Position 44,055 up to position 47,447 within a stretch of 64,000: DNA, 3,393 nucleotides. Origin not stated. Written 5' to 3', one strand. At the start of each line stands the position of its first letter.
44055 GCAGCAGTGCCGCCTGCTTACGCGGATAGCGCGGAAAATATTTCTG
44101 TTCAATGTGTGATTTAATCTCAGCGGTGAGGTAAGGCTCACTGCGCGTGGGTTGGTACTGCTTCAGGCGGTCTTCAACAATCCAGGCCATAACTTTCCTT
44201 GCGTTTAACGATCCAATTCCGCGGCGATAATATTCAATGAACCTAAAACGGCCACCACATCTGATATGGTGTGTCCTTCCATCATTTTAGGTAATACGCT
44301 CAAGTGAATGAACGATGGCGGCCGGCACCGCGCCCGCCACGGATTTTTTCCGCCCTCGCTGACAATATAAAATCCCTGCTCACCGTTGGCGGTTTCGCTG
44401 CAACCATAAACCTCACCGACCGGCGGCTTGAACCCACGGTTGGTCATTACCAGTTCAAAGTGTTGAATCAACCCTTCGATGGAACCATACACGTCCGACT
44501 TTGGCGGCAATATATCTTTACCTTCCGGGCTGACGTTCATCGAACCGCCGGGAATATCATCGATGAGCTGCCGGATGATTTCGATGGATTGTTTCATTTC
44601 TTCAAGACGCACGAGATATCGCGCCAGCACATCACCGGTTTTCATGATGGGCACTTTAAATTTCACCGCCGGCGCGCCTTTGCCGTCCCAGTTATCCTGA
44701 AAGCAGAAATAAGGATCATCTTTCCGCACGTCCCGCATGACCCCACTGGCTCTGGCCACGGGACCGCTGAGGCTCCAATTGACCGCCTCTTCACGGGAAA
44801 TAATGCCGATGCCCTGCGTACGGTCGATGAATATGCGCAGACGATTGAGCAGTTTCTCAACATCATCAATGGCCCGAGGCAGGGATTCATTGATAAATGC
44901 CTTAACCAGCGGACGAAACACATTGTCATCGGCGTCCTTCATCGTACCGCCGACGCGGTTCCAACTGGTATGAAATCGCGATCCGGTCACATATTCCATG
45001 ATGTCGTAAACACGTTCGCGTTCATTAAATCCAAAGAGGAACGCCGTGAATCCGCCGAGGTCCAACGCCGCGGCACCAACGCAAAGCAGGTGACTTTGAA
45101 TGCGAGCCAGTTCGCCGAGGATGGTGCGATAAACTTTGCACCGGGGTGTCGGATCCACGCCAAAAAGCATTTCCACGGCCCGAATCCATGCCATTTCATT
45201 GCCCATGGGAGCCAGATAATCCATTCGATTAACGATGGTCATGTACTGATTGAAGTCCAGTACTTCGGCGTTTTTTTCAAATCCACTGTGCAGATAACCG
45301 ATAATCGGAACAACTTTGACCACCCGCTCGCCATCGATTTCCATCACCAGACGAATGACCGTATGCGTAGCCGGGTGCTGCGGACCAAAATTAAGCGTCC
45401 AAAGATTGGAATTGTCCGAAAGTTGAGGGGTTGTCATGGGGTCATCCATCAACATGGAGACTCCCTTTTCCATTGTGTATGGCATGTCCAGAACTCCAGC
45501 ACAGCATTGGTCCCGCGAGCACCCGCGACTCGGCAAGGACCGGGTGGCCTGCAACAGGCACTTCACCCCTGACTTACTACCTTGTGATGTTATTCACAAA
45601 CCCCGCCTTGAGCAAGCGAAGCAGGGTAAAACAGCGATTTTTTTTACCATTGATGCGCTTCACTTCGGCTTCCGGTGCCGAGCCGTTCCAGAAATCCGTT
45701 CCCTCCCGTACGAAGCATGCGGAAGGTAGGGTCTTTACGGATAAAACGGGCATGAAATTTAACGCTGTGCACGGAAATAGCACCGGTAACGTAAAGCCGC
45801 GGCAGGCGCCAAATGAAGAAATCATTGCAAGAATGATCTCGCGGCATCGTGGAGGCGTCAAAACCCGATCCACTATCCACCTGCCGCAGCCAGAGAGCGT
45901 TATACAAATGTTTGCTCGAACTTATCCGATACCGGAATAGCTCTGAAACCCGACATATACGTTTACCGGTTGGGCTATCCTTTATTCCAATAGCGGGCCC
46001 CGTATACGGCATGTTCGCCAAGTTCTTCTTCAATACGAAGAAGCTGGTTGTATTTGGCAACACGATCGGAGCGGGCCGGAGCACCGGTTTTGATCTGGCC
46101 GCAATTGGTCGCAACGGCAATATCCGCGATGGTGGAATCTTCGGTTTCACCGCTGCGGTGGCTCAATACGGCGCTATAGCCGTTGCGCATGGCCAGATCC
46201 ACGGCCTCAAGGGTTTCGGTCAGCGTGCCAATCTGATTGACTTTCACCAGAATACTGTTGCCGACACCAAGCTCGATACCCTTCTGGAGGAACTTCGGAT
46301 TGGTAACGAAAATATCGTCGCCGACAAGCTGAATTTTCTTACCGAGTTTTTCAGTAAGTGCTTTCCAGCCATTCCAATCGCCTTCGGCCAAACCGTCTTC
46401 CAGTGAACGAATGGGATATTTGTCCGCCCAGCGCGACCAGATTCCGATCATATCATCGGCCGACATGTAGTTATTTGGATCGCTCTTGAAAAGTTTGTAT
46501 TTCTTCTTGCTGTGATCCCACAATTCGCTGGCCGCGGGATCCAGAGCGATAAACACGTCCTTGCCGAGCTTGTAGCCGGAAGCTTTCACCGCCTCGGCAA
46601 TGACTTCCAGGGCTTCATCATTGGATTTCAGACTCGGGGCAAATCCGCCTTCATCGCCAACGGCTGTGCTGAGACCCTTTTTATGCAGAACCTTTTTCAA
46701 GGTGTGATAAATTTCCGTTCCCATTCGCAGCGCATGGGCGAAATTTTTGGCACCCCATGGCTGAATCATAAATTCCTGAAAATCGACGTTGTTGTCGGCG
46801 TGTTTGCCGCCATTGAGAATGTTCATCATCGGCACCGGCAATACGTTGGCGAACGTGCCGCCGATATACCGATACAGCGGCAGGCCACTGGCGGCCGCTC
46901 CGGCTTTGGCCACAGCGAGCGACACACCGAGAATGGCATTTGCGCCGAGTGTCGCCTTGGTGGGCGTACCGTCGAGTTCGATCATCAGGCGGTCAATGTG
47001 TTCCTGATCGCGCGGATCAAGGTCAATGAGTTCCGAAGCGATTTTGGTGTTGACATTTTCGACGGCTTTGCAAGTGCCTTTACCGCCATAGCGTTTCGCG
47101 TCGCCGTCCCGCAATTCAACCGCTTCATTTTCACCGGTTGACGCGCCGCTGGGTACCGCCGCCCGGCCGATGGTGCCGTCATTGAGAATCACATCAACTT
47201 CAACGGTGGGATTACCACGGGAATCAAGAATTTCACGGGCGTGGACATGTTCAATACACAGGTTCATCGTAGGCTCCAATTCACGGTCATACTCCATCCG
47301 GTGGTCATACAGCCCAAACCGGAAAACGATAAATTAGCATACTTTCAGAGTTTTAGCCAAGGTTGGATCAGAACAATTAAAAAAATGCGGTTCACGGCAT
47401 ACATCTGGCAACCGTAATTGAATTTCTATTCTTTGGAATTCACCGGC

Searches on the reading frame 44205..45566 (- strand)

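Call 13: search_protein_families(library=pfam, proteins=[window:44205-45566:-], max_evalue=0.001)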
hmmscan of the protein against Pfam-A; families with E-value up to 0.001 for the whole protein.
window:44205-45566:- (453 aa): 1 family
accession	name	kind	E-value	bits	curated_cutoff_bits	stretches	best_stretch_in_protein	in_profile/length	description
PF00346.24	Complex1_49kDa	-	4.5e-93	311.7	24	1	169-453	1-271/271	Respiratory-chain NADH dehydrogenase, 49 Kd subunit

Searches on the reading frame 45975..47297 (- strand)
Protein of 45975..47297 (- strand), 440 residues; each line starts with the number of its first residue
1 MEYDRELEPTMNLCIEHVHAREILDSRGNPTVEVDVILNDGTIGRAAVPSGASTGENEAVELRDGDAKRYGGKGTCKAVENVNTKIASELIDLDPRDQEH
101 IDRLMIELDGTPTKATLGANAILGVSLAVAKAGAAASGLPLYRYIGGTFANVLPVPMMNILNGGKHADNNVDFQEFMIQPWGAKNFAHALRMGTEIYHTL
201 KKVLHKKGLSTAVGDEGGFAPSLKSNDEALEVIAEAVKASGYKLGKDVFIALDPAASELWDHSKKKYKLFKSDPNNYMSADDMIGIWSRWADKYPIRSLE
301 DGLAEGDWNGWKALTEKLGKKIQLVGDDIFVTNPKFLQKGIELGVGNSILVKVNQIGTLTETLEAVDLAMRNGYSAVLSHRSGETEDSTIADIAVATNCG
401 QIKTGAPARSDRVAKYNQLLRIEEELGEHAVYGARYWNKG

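Call 13: search_protein_families(library=pfam, proteins=[window:45975-47297:-], max_evalue=0.001)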
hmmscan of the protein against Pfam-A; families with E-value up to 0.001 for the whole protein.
window:45975-47297:- (440 aa): 2 families
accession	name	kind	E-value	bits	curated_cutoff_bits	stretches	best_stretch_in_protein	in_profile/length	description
PF00113.28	Enolase_C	-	1.4e-129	432.1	21.5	1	151-435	2-290/296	Enolase, C-terminal TIM barrel domain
PF03952.21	Enolase_N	-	7.3e-62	207.8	35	1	15-145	1-131/131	Enolase, N-terminal domain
